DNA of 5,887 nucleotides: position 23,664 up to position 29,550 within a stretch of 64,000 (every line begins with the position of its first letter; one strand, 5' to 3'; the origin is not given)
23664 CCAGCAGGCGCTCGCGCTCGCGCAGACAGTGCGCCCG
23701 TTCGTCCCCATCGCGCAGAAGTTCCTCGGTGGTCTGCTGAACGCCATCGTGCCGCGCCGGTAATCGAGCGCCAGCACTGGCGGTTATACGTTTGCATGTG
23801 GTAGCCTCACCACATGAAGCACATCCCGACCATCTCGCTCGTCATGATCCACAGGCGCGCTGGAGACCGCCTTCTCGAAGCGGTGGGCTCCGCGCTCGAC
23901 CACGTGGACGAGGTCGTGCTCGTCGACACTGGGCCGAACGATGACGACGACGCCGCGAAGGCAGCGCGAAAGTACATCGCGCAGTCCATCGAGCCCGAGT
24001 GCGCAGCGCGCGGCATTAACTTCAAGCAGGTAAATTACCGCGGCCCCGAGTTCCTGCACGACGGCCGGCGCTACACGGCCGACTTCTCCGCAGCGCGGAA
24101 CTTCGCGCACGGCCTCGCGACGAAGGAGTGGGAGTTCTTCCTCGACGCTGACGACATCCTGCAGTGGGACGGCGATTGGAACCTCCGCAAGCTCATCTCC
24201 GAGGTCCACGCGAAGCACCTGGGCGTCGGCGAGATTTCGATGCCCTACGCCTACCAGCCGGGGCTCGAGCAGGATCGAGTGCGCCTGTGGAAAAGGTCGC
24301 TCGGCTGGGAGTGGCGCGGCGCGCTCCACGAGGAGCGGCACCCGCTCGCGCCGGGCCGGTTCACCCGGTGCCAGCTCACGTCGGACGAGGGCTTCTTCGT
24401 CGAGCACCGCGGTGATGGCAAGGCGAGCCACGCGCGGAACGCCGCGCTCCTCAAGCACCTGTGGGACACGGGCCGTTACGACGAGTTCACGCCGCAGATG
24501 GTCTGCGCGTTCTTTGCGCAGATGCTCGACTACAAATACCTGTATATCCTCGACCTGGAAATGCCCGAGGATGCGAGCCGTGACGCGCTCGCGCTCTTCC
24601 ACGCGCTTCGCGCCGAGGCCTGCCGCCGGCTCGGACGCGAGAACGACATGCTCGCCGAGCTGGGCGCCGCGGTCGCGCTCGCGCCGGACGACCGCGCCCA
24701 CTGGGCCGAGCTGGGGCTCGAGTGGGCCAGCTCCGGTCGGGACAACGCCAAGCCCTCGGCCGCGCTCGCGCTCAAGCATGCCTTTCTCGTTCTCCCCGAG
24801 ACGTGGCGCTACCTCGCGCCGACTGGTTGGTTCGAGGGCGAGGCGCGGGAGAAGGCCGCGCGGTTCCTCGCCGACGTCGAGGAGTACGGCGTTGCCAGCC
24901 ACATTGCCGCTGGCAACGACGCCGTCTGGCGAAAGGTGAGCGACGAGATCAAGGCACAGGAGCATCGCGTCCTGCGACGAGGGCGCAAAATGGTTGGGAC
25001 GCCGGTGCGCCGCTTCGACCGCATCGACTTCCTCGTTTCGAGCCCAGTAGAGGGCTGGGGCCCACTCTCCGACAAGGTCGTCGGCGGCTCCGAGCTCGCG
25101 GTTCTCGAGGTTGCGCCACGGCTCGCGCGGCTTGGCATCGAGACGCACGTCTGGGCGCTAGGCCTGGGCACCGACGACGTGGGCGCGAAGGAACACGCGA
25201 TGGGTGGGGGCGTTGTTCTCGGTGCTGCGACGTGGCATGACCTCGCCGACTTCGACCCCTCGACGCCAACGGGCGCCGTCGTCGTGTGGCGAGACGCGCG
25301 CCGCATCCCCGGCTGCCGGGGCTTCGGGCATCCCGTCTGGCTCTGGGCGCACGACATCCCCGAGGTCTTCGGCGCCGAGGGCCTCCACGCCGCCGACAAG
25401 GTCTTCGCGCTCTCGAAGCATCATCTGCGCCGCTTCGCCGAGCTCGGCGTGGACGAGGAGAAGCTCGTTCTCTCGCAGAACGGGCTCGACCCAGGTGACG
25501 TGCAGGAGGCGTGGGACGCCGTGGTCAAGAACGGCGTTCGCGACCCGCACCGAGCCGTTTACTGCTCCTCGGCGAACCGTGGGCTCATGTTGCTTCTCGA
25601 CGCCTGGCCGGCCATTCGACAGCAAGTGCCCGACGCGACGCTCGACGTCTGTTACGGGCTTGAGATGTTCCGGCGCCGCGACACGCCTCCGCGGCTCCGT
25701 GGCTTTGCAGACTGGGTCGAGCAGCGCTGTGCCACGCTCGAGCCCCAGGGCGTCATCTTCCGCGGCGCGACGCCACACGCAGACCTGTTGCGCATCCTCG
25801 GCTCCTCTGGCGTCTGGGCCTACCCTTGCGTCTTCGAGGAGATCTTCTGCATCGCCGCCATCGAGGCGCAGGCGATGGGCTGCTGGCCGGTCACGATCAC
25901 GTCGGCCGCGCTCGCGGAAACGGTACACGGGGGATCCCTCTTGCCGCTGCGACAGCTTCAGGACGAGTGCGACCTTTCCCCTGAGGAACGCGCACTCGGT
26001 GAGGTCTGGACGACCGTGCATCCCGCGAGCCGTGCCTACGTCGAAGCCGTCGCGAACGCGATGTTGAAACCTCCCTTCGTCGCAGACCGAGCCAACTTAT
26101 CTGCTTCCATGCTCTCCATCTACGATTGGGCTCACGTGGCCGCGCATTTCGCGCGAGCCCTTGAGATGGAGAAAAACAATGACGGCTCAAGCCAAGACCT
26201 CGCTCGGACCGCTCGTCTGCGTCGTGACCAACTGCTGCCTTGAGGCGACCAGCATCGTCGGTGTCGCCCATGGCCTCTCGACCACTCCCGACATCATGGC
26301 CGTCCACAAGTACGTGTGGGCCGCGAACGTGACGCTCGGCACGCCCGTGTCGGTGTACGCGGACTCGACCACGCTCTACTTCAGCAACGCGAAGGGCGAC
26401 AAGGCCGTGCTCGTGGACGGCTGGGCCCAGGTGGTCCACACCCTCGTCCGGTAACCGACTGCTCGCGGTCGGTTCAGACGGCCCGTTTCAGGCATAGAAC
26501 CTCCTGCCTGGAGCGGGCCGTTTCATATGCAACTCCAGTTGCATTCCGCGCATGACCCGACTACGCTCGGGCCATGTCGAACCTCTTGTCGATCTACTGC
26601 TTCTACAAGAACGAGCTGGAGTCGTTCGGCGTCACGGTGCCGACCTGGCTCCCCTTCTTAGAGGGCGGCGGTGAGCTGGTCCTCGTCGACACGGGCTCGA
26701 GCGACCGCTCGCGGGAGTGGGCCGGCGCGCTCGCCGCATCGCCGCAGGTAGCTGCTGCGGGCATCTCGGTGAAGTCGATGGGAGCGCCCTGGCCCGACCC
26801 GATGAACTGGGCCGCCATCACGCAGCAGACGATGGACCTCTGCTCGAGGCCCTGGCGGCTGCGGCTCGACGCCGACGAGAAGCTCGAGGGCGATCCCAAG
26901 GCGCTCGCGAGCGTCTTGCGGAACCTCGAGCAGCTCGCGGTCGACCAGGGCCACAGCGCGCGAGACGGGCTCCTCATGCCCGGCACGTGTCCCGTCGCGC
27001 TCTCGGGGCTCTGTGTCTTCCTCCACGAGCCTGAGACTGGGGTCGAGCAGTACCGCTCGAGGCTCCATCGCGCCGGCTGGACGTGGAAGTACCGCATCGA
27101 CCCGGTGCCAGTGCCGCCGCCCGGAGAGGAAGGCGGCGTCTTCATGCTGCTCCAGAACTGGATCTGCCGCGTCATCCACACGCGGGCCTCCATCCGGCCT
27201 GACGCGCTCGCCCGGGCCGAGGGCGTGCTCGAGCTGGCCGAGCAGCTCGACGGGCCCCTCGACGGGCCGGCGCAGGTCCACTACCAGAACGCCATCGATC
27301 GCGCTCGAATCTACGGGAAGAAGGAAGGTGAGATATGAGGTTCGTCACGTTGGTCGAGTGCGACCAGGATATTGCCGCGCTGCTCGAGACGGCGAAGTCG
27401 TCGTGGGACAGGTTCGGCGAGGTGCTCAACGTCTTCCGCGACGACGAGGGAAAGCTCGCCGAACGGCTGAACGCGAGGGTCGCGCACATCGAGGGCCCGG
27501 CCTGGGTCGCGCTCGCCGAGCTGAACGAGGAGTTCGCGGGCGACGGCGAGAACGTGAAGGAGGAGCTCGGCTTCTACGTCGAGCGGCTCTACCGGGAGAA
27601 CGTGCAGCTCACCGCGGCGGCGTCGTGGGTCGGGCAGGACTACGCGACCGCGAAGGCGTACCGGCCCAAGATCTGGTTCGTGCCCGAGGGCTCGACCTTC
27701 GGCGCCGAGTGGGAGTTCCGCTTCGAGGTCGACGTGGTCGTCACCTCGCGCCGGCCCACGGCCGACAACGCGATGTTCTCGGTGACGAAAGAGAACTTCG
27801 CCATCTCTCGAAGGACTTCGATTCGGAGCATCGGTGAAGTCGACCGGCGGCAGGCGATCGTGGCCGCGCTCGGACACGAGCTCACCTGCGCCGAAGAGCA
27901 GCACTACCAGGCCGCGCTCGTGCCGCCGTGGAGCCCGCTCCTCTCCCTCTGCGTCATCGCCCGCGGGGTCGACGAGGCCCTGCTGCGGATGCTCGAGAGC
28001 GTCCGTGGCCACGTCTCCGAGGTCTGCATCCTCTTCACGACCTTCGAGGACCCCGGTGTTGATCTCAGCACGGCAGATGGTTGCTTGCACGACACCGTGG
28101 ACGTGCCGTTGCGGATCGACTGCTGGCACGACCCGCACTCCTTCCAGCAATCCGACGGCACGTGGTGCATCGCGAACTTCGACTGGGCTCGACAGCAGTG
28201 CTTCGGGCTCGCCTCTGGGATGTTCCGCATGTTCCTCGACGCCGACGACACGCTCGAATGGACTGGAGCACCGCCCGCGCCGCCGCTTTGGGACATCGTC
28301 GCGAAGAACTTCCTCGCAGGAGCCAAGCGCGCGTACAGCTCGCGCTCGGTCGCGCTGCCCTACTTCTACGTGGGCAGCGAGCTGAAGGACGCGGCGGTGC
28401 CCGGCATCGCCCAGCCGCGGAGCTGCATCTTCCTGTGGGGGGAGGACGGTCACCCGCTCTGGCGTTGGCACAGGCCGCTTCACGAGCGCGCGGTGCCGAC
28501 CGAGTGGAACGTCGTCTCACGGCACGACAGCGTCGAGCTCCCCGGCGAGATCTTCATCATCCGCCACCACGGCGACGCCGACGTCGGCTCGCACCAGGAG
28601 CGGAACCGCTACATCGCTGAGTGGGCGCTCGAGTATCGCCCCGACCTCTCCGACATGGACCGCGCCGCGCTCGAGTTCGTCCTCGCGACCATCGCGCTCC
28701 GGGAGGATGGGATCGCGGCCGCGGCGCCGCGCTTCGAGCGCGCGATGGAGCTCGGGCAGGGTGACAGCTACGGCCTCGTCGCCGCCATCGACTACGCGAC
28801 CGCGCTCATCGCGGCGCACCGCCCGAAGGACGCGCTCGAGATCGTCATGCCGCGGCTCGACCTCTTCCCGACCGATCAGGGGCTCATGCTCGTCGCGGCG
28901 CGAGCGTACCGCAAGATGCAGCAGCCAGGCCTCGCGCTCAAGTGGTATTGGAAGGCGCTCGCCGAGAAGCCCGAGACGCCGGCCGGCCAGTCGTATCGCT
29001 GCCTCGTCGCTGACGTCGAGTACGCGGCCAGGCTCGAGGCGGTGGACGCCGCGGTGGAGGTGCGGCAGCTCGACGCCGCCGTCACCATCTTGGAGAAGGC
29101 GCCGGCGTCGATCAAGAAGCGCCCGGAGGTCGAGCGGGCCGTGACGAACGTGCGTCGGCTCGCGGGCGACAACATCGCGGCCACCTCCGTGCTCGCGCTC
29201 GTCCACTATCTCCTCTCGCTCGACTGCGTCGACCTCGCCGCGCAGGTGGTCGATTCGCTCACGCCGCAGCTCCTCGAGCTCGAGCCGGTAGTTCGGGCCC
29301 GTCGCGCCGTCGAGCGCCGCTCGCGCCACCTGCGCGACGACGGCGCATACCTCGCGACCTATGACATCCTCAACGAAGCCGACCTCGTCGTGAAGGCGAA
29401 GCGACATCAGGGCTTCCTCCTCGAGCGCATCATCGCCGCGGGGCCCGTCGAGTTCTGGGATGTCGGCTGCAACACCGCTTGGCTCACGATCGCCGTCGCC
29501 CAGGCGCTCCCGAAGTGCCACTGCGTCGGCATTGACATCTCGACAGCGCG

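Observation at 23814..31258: Five glycosyltransferase domains plus a SAM methyltransferase in three genes, including a 1307-aa GT-A/TPR/MTase/GT-B fusion, wedged between capsid-like and spike-like genes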

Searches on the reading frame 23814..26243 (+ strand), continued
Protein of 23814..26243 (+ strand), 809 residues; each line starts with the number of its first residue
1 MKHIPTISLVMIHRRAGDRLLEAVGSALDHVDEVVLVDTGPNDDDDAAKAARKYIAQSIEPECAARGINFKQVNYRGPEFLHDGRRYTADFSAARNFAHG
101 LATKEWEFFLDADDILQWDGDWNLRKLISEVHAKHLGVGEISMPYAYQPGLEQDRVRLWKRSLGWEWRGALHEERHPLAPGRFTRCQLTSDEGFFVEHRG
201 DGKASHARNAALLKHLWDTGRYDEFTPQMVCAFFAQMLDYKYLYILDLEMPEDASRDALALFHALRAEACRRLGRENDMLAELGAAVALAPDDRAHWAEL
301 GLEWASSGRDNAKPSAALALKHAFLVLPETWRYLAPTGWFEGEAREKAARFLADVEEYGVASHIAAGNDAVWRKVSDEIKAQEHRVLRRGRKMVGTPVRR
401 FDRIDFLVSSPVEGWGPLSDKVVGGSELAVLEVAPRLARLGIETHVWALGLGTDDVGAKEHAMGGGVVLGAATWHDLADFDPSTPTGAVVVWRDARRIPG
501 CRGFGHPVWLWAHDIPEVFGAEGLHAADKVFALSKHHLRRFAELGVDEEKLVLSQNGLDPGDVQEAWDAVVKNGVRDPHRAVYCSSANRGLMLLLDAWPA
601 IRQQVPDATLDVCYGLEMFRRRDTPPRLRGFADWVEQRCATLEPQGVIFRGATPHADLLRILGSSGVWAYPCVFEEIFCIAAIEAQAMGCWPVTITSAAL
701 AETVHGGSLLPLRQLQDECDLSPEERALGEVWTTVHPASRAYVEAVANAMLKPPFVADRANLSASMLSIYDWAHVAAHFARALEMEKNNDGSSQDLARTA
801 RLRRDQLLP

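Call 100: fold_search(model_id=the predicted structure, library=viral)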
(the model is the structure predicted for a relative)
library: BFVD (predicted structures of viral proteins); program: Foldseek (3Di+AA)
matches with E <= 10: 621; with E <= 0.001: 82
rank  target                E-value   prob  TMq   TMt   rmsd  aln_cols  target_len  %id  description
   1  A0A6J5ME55            1.6e-16  1.00  0.34  0.45   7.2       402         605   20  Glycosyltransferase, DXD sugar-binding motif [uncultured Caudovirales phage]
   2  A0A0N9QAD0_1          2.8e-16  1.00  0.33  0.31  34.8       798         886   14  Multiple type acyltransferase domains containing protein [Chrysochromulina ericina virus CeV-01B]
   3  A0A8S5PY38            3.1e-16  1.00  0.35  0.77   4.2       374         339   15  Glycosyltransferase [Myoviridae sp. ctgsk7]
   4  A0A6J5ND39            4.0e-16  1.00  0.31  0.32   8.0       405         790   16  Glycosyltransferase, DXD sugar-binding motif [uncultured Caudovirales phage]
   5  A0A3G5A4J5            9.0e-16  1.00  0.34  0.34   4.5       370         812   14  Glycosyltransferase family 2 [Harvfovirus sp.]
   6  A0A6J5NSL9            1.4e-15  1.00  0.30  0.54   6.7       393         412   17  Glycosyltransferase 2-like [uncultured Caudovirales phage]
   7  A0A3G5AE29            1.6e-15  1.00  0.34  0.45  14.1       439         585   11  Glycosyltransferase 2-like domain-containing protein [Satyrvirus sp.]
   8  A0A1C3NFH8            2.7e-15  1.00  0.34  0.66   7.6       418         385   18  (no name in the UniProt tables at hand)
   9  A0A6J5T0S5            3.0e-15  1.00  0.34  0.35   7.0       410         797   15  Glycosyltransferase, DXD sugar-binding motif [uncultured Caudovirales phage]
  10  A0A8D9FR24            6.8e-15  1.00  0.33  0.60  15.4       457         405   15  Putative mannosyl-3-phosphoglycerate synthase [uncultured marine phage]
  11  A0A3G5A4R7            1.3e-14  1.00  0.34  0.48   4.7       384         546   12  Uncharacterized protein [Homavirus sp.]
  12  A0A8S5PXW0            1.5e-14  1.00  0.35  0.68   7.0       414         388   17  Glycosyltransferase [Myoviridae sp. ctgsk7]
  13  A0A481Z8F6            2.3e-14  1.00  0.32  0.41   6.7       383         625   15  Glycosyl transferase family 2 [Pithovirus LCPAC302]
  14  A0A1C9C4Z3            4.1e-14  1.00  0.22  0.26  23.3       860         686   14  Putative glycosyltransferase [Heterosigma akashiwo virus 01]
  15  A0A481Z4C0            5.7e-14  1.00  0.36  0.40   6.3       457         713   12  Glycosyl transferase family 2 [Pithovirus LCPAC104]
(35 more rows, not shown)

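Call 104: search_protein_families(library=phrogs, proteins=[window:23814-26243:+], max_evalue=0.001)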
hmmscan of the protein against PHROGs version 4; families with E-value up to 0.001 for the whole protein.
window:23814-26243:+ (809 aa): 1 family
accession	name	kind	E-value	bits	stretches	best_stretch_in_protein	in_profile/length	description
phrog_2170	-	moron, auxiliary metabolic gene and host takeover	2.6e-10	40.9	1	524-706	125-295/374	glycosyltransferase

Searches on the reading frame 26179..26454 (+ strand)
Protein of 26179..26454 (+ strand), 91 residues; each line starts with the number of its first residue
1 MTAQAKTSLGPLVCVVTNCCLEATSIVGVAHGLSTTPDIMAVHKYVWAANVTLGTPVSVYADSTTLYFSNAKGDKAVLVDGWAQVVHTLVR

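Call 96: search_protein_families(library=pfam, proteins=[window:26179-26454:+], max_evalue=0.01)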
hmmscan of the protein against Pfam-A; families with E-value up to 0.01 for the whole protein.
window:26179-26454:+ (91 aa): 0 families
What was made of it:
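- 26179..26454 (+): Conserved 91-aa gene of unknown function inside the cluster. Its start overlaps the end of the 809-aa gene by 65 nt. It is a possible acceptor or accessory protein. No Pfam match (call 96).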

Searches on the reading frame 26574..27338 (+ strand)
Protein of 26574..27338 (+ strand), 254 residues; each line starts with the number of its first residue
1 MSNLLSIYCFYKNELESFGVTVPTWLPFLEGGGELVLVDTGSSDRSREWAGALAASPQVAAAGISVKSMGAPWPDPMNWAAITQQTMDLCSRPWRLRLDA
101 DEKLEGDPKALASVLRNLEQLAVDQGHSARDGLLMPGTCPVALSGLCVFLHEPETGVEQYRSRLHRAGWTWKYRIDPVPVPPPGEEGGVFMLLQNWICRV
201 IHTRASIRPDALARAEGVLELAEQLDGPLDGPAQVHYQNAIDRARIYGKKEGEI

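Call 3: search_protein_families(library=pfam, proteins=[window:26574-27338:+], max_evalue=0.01)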
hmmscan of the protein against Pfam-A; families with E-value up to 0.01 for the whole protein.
window:26574-27338:+ (254 aa): 0 families
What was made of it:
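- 26574..27338 (+): 254-aa stand-alone GT-A-like protein with DAD at residues 99-101. There is no Pfam hit (call 3).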

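Call 55: search_solved_structures(query=A4, max_evalue=1, show_alignments=1)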
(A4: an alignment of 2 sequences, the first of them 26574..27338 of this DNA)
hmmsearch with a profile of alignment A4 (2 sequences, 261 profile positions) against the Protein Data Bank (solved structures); distinct sequences matched with E-value up to 1: 2.
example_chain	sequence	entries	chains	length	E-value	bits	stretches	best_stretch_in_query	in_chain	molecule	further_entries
22ao_A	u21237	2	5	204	0.12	14.8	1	5-54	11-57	GmaR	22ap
7tem_A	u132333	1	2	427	0.38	13.2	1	10-83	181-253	Putative exported protein YPO2471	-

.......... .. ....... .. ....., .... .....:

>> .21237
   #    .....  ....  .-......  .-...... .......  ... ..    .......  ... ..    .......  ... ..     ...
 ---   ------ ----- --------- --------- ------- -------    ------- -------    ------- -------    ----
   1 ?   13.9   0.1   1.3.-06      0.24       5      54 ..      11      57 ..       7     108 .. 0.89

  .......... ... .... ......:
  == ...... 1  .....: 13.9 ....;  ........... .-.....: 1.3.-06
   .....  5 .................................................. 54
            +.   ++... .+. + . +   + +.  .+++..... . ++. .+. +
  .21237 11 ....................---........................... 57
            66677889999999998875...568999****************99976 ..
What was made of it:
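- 26574..27338 (+): The best PDB hit, GmaR, is not significant at E 0.12 (call 55).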

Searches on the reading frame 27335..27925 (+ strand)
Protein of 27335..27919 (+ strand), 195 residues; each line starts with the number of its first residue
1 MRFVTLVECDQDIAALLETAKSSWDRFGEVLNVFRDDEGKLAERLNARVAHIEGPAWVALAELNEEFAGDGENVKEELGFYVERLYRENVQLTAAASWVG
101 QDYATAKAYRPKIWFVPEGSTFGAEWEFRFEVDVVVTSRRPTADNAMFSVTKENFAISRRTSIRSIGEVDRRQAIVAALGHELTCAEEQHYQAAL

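Call 84: search_protein_representatives(protein=window:27335-27919:+)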
Query: 195 residues. Proteins with E-value up to 0.001 (for the whole library): 2; up to 1e-10: 2; up to 1e-30: 1. The best 2 are listed.
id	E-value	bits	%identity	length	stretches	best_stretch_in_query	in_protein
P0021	6.5e-73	260.8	67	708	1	1-195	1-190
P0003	5.5e-25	104.6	38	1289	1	22-194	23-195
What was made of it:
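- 27335..31258 (+): 1307-aa five-module fusion. Orphan N-terminal domain: residues 1-195 (27335-27919). GT-A: 196-430 (27920-28624). TPR-like helical region: 431-690 (28625-29404). Class I SAM methyltransferase: 691-900 (29405-30034). GT-B/GT4: 906-1300 (30050-31234). N-terminal domain: 2 hits among 1.84 billion representatives, both in the family (call 84).
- Checked: The fusion has a fifth module, residues 1-195, with no homologues outside the family (call 84).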

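Call 89: search_solved_structures(query=A8, max_evalue=5)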
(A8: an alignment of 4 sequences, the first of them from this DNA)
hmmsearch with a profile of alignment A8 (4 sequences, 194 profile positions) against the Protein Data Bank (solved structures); distinct sequences matched with E-value up to 5: 3.
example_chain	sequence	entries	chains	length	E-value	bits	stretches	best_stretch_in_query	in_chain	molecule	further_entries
8xwx_E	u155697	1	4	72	0.53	13.4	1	50-91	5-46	B-cell receptor-associated protein 31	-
4jzl_A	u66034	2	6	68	1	12.4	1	50-91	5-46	B-cell receptor-associated protein 31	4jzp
8qae_A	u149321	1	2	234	2.8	11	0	37-100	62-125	sc-apCC-6-SLLA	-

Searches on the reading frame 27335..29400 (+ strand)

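Call 32: search_protein_families(library=pfam, proteins=[window:27335-29400:+], max_evalue=0.01)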
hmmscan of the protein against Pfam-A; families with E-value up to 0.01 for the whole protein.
window:27335-29400:+ (688 aa): 1 family
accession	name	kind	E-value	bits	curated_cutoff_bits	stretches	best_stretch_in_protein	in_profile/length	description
PF14559.12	TPR_19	-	1.3e-05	25.9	25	0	563-604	25-66/68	Tetratricopeptide repeat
